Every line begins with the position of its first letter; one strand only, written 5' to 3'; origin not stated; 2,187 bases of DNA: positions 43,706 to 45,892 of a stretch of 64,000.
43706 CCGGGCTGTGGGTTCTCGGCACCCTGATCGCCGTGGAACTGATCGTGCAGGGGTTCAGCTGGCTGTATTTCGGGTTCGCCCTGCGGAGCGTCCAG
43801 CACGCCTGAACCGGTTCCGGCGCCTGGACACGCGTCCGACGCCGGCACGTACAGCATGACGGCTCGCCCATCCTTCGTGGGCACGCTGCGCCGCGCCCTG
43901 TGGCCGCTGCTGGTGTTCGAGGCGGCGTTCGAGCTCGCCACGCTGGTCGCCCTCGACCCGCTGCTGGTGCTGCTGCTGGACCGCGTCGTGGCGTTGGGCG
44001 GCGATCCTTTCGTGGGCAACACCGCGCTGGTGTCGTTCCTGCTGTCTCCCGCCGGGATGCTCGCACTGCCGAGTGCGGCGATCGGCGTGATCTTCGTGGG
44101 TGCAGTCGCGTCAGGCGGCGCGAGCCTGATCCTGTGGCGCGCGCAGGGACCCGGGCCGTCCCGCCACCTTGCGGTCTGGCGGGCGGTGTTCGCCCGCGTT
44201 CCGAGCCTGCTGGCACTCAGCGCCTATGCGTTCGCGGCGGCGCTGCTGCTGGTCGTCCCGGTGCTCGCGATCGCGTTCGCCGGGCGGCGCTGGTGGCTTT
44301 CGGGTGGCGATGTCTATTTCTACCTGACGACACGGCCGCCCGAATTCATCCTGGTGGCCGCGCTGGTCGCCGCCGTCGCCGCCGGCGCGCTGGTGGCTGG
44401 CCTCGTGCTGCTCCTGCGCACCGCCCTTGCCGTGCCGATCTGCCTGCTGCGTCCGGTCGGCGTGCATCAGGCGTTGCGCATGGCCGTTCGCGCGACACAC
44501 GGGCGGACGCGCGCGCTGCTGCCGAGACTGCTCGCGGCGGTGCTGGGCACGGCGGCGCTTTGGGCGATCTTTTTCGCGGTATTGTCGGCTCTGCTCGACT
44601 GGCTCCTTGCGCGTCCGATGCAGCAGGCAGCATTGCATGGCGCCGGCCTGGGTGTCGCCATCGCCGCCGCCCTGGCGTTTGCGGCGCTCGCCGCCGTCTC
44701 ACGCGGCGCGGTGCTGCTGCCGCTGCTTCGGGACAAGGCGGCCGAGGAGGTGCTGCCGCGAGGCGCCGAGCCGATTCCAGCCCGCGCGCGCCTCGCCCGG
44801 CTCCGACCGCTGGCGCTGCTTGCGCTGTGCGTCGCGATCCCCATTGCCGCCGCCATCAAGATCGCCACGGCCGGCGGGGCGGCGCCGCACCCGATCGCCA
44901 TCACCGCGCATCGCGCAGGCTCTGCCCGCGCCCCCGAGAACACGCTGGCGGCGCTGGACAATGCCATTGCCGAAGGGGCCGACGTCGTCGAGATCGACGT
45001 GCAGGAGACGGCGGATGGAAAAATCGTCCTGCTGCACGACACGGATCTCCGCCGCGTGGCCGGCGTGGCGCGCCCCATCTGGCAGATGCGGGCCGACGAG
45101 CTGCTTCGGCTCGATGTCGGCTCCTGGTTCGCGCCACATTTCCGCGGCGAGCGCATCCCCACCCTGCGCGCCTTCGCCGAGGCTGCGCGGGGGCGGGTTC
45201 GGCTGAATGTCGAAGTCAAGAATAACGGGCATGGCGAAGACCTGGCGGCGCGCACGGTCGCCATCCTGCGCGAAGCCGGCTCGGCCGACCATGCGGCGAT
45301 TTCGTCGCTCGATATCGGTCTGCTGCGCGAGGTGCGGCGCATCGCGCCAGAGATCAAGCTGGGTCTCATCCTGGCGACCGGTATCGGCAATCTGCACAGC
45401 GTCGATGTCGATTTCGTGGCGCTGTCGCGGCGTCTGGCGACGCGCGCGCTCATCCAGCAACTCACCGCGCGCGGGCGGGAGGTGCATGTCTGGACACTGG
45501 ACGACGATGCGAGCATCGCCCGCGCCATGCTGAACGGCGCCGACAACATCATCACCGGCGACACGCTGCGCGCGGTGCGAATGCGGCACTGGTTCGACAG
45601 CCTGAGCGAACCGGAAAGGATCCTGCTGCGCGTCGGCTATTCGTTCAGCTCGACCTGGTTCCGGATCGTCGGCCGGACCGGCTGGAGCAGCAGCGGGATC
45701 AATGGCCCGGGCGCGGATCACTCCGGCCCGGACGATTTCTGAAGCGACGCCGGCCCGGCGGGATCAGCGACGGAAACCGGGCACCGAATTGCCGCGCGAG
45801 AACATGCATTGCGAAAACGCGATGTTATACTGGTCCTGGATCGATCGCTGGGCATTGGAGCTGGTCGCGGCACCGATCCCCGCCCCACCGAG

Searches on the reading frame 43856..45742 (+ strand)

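Call 69: search_protein_families(library=pfam, proteins=[window:43856-45742:+], max_evalue=0.00001)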
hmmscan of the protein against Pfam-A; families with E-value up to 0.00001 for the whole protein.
window:43856-45742:+ (628 aa): 2 families
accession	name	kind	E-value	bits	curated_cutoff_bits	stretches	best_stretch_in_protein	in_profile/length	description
PF03009.23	GDPD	-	6.4e-38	131.7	23.6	1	352-567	1-239/244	Glycerophosphoryl diester phosphodiesterase family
PF10110.14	GPDPase_memb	-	7.4e-07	28.6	29.6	1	11-279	8-272/321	Membrane domain of glycerophosphoryl diester phosphodiesterase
